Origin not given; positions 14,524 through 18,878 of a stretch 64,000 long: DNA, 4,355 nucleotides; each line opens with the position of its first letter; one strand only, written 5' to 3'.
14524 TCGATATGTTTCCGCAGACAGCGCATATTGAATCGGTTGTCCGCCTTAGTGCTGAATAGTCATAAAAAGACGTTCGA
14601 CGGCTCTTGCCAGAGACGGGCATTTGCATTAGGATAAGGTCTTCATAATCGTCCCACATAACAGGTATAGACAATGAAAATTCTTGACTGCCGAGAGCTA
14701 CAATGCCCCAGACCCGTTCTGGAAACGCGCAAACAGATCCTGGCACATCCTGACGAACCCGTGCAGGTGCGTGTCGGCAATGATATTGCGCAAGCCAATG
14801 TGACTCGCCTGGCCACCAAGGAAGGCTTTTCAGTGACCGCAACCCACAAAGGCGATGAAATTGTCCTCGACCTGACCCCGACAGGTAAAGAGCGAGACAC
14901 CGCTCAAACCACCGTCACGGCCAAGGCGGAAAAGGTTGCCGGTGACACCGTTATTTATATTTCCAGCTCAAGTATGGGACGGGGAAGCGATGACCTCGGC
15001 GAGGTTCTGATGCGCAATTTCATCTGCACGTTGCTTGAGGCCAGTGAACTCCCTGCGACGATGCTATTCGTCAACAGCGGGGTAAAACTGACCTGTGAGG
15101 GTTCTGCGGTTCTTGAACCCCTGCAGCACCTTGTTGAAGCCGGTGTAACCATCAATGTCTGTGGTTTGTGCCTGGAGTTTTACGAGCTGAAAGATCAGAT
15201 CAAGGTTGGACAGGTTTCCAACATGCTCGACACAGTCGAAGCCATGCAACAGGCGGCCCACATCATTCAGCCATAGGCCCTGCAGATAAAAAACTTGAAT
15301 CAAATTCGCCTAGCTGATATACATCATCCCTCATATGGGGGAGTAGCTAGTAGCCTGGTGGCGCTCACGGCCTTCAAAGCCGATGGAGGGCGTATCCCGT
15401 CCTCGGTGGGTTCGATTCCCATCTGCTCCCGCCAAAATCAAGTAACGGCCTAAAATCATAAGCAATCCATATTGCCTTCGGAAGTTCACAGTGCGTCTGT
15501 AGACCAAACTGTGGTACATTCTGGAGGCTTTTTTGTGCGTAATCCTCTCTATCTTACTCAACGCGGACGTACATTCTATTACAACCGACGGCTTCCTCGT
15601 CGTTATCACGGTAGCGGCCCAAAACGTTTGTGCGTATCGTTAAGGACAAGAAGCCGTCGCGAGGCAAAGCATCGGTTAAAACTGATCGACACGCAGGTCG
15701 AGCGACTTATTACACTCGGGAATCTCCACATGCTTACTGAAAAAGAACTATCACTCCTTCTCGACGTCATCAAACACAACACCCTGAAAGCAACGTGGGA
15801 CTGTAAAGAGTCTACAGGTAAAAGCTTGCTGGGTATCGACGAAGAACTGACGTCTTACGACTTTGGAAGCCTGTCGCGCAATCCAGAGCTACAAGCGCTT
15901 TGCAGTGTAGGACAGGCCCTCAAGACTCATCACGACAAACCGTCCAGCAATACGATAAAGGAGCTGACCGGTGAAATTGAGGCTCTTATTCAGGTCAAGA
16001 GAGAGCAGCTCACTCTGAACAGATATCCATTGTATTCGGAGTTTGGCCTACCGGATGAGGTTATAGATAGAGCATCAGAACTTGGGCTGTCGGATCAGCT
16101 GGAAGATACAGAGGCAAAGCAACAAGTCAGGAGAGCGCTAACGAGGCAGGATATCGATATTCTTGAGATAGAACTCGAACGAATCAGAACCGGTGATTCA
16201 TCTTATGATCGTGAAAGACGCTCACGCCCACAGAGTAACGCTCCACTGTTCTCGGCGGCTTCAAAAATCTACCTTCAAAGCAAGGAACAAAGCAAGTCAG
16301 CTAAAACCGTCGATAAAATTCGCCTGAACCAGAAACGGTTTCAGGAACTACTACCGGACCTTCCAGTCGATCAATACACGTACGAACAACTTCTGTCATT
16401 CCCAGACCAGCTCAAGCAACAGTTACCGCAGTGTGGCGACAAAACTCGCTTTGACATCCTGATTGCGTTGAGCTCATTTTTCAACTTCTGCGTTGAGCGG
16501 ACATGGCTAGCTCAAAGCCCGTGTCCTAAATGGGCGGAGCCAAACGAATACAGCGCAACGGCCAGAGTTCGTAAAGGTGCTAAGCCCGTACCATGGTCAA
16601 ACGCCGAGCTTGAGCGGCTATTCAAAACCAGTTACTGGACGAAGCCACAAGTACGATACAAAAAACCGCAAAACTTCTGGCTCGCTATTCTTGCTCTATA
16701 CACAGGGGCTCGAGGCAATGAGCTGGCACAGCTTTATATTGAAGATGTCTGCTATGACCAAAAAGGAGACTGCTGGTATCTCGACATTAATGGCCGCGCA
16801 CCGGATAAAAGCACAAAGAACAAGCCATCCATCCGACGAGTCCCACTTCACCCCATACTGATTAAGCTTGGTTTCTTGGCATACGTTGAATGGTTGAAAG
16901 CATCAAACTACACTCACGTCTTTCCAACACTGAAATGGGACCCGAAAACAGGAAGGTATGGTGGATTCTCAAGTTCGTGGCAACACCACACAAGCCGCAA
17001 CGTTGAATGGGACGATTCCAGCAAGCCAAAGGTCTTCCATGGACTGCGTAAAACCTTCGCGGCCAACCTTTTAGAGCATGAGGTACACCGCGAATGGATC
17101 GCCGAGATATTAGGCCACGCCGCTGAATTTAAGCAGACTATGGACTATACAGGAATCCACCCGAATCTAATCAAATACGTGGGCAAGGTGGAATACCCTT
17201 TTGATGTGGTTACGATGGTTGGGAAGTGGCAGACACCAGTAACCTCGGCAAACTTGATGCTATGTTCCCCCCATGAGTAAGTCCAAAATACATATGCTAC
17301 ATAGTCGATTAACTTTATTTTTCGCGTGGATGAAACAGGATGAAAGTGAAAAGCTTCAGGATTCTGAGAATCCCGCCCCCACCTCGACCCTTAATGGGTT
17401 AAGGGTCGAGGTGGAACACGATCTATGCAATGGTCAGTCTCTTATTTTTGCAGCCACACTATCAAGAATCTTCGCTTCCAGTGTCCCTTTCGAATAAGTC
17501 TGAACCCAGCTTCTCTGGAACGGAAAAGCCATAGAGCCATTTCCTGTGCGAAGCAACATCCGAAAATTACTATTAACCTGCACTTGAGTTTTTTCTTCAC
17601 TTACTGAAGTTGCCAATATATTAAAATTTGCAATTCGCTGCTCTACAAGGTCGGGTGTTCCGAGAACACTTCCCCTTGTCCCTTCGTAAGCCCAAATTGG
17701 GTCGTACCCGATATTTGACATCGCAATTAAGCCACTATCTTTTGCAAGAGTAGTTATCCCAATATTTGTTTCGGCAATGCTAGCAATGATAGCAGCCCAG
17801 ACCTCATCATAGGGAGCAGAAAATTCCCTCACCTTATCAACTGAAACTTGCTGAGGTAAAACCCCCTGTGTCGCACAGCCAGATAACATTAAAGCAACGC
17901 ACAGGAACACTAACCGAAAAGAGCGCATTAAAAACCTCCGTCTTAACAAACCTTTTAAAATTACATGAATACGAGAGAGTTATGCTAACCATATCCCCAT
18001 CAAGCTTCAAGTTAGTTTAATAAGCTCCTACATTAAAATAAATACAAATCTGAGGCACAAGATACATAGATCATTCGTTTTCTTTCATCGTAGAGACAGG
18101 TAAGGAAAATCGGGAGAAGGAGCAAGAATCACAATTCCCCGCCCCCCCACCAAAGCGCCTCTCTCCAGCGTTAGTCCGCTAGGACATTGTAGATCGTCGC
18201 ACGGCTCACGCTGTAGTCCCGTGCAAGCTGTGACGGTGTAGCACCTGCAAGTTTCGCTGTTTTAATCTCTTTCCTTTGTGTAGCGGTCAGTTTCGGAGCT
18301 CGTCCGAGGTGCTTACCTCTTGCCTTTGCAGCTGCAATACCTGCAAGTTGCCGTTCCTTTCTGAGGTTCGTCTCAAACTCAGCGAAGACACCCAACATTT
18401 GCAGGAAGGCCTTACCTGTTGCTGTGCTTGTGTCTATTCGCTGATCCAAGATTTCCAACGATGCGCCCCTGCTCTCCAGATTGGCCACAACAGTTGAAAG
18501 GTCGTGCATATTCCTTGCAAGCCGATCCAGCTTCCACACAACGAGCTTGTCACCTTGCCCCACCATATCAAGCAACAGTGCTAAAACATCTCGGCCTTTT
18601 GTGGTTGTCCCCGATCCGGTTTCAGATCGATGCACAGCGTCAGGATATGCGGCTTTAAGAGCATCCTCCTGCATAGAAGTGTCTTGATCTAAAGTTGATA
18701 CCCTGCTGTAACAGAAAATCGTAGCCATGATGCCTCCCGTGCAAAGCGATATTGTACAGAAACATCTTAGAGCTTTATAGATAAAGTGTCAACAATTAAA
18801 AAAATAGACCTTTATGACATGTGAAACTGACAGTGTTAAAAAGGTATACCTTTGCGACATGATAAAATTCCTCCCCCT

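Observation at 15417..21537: Minimal tRNA-Sec island: integrase + HUH Rep + resolvase + two lipoproteins, with no capsid or transfer genes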

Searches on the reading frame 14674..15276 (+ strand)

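Call 4: search_protein_families(library=pfam, proteins=[window:14674-15276:+], max_evalue=0.1)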
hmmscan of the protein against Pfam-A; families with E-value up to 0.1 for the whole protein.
window:14674-15276:+ (200 aa): 3 families
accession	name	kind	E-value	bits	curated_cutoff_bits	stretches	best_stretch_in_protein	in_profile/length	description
PF01206.22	TusA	-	2e-10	40.8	28.6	1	2-61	1-61/70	Sulfurtransferase TusA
PF02635.20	DsrE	-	2.7e-05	24.7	22.7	1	141-200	55-116/116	DsrE/DsrF-like family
PF14011.11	ESX-1_EspG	-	0.066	13.2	27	1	12-71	55-116/245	EspG family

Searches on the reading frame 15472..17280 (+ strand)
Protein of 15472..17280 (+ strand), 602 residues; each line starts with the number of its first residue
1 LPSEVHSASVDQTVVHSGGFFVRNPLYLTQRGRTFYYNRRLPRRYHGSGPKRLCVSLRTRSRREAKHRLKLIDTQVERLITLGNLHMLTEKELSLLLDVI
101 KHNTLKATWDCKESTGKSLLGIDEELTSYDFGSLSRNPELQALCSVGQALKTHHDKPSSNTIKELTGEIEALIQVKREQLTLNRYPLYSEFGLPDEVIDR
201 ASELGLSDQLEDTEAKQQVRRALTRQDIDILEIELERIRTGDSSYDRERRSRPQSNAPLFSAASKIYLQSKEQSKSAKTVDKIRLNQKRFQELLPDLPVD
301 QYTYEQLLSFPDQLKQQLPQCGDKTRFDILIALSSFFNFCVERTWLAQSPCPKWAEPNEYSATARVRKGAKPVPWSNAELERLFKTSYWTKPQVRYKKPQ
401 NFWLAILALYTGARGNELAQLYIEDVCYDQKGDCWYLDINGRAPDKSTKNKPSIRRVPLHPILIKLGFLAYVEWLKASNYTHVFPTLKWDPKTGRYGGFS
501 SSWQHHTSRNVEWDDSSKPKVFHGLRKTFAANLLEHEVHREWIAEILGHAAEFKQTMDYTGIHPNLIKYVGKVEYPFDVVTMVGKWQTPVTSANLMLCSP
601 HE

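Call 4: search_protein_families(library=pfam, proteins=[window:15472-17280:+], max_evalue=0.1)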
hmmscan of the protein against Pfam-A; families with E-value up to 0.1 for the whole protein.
window:15472-17280:+ (602 aa): 2 families
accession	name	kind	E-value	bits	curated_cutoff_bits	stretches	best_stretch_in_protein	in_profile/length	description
PF00589.27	Phage_integrase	-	9.8e-10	38.9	27.1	1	405-560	28-166/172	Phage integrase family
PF20172.3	DUF6538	-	1.8e-07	31.1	27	1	27-80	1-55/60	Domain of unknown function (DUF6538)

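Call 7: search_protein_families(library=phrogs, proteins=[window:15472-17280:+], max_evalue=0.01)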
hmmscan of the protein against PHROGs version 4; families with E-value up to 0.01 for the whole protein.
window:15472-17280:+ (602 aa): 4 families
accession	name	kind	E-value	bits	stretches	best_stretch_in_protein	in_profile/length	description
phrog_1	-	integration and excision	5.6e-32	112.8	1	224-562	153-435/611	integrase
phrog_216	-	integration and excision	6.3e-17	62.6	1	333-565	22-227/301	integrase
phrog_7685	-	integration and excision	0.00028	21.5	1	449-557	123-217/240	integrase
phrog_7269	-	integration and excision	0.0077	17.2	0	523-566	31-73/89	integrase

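Call 8: search_protein_families(library=ncbifam, proteins=[window:15472-17280:+], max_evalue=0.01)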
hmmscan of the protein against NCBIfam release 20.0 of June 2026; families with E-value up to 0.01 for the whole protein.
window:15472-17280:+ (602 aa): 6 families
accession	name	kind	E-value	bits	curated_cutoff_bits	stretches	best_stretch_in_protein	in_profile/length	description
NF040815.2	recomb_XerA_Arch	equivalog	3.2e-10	40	220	2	271-430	7-143/263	site-specific tyrosine recombinase/integron integrase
TIGR02225.1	recomb_XerD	equivalog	2.5e-08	33.6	329.6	1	522-576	235-288/290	site-specific tyrosine recombinase XerD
TIGR02224.1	recomb_XerC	equivalog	4.1e-07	29.7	335.15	1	521-565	237-280/295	tyrosine recombinase XerC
NF001399.0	PRK00283.1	subfamily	5e-06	26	279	1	272-570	19-291/300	tyrosine recombinase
TIGR02249.1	integrase_gron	subfamily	0.0014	18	265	1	478-562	212-300/315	integron integrase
NF003462.0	PRK05084.1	equivalog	0.0041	15.9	267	0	519-563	302-345/360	tyrosine recombinase XerS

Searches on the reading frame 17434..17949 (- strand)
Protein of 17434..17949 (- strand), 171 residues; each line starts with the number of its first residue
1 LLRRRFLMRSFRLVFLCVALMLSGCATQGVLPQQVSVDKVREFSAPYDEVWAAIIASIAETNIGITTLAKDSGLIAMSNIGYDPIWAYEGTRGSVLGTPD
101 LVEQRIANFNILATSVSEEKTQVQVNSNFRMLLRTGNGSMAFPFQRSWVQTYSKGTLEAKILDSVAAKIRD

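Call 4: search_protein_families(library=pfam, proteins=[window:17434-17949:-], max_evalue=0.1)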
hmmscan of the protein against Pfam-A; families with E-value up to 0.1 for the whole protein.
window:17434-17949:- (171 aa): 1 family
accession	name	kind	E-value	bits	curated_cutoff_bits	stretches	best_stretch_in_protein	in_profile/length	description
PF17531.7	O_Spanin_T7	-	0.082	13.3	25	0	13-38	14-40/59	Spanin, outer lipoprotein subunit T7-like virus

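Call 7: search_protein_families(library=phrogs, proteins=[window:17434-17949:-], max_evalue=0.01)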
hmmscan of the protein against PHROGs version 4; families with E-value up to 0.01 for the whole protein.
window:17434-17949:- (171 aa): 0 families

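Call 8: search_protein_families(library=ncbifam, proteins=[window:17434-17949:-], max_evalue=0.01)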
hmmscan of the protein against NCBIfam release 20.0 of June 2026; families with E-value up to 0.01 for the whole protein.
window:17434-17949:- (171 aa): 1 family
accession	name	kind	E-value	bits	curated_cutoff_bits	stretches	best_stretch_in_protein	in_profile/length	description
NF046053.1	lipo_BPTD_2524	equivalog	0.0022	18.4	50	1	8-52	1-44/132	BPTD_2524 family lipoprotein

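Call 57: search_protein_families(library=padloc, proteins=[window:17434-17949:-], max_evalue=0.01)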
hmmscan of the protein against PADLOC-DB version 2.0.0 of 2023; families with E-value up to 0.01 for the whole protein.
window:17434-17949:- (171 aa): 0 families

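Call 85: find_homologous_proteins(query=window:17434-17949:-)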
Query window:17434-17949:- (171 aa): 4 proteins with E <= 0.001 among 86 candidates.
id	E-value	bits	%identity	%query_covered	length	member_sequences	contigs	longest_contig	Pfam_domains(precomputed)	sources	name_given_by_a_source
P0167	8.4e-101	352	100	96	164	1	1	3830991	-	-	-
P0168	1.6e-55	205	59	95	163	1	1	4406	-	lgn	-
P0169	1.3e-49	186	54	92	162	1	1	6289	-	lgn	-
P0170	2.8e-44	169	52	94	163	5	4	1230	-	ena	-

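Call 87: find_encoding_contigs(protein=P0169, flank=8000, max_places=3)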
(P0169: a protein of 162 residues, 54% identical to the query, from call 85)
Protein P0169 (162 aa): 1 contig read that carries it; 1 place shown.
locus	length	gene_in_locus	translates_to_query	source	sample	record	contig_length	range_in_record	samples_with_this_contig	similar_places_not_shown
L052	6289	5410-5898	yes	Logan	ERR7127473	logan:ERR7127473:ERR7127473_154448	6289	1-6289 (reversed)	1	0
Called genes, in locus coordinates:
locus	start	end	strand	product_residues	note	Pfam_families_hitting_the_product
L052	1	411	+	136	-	?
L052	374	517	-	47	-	-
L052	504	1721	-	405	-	PF00563:EAL, PF08668:HDOD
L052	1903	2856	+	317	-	PF03193:RsgA_GTPase (weak), PF01926:MMR_HSR1, PF02421:FeoB_N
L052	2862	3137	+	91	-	-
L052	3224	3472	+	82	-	PF09360:zf-CDGSH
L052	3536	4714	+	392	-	PF00070:Pyr_redox (faint), PF00890:FAD_binding_2, PF03486:HI0933_like, PF12831:FAD_oxidored, PF13450:NAD_binding_8 (weak), PF13454:NAD_binding_9 (weak), PF13738:Pyr_redox_3, PF22780:HI0933_like_1st, +3 more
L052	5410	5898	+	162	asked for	-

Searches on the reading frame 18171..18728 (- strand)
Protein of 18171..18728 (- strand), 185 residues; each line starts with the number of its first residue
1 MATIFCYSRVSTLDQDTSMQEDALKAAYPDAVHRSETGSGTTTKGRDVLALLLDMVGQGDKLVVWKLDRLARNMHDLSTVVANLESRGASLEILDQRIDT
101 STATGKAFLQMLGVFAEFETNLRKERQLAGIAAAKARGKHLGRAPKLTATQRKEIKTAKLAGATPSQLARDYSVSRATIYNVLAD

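Call 4: search_protein_families(library=pfam, proteins=[window:18171-18728:-], max_evalue=0.1)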
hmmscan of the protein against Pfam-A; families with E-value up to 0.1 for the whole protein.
window:18171-18728:- (185 aa): 7 families
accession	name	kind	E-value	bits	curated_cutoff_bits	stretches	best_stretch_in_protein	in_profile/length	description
PF00239.26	Resolvase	-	8e-38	130.2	23.3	1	5-140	2-145/145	Resolvase, N terminal domain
PF02796.21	HTH_7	-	0.00086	19.8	23.8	1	143-185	2-44/45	Helix-turn-helix domain of resolvase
PF13565.12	HTH_32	-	0.002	19.1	33.7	1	126-183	12-73/73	Homeodomain-like domain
PF13384.12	HTH_23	-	0.015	15.5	24.6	1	151-183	6-38/50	Homeodomain-like domain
PF08279.18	HTH_11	-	0.017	15.4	25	1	163-184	16-37/55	HTH domain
PF13936.12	HTH_38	-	0.021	15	27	1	146-183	4-41/44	Helix-turn-helix domain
PF13551.12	HTH_29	-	0.068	13.7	28.1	0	162-184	11-34/64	Winged helix-turn helix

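Call 7: search_protein_families(library=phrogs, proteins=[window:18171-18728:-], max_evalue=0.01)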
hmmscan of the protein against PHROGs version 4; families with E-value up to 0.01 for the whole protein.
window:18171-18728:- (185 aa): 9 families
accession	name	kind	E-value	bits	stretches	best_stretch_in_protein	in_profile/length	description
phrog_125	-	DNA, RNA and nucleotide metabolism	2.1e-58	198.9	1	1-184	19-201/254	DNA invertase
phrog_95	-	integration and excision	3e-23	83.3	1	6-144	92-243/651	integrase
phrog_517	-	DNA, RNA and nucleotide metabolism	1.1e-07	33.8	1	108-180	43-119/128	HTH DNA binding protein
phrog_664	-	DNA, RNA and nucleotide metabolism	1.8e-07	32.2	1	111-183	41-121/210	DNA binding protein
phrog_11420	-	DNA, RNA and nucleotide metabolism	0.00043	21.4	1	147-183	7-43/82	DNA binding protein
phrog_6620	-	integration and excision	0.0011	19.6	1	4-116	58-176/201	transposase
phrog_686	-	DNA, RNA and nucleotide metabolism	0.0013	20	1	128-184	13-70/76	HTH DNA binding protein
phrog_8275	-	DNA, RNA and nucleotide metabolism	0.0022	18.8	1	6-27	4-25/51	DNA invertase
phrog_15481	-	unknown function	0.0063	17.5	0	146-182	3-39/43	-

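Call 8: search_protein_families(library=ncbifam, proteins=[window:18171-18728:-], max_evalue=0.01)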
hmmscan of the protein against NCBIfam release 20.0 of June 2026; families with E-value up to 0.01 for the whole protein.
window:18171-18728:- (185 aa): 5 families
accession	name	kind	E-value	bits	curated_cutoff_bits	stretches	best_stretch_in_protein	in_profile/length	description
NF041201.1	recomb_XisF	equivalog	2.8e-15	56.2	375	1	6-145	3-147/465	fdxN element excision recombinase XisF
NF047343.1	SCCmet_CcrB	equivalog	2.8e-11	42.8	900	1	40-143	56-160/542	cassette chromosome recombinase CcrB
NF009949.0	PRK13413.1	equivalog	4.4e-10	39.6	272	1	4-183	2-193/203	master DNA invertase Mpi family serine-type recombinase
NF047347.1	SCCmet_CcrC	equivalog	4.3e-09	35.4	900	1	7-121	8-136/558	cassette chromosome recombinase CcrC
NF033518.0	transpos_IS607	equivalog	1.7e-05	24.5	110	1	3-96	55-154/187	IS607 family transposase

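Call 57: search_protein_families(library=padloc, proteins=[window:18171-18728:-], max_evalue=0.01)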
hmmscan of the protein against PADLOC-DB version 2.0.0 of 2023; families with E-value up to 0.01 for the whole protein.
window:18171-18728:- (185 aa): 0 families
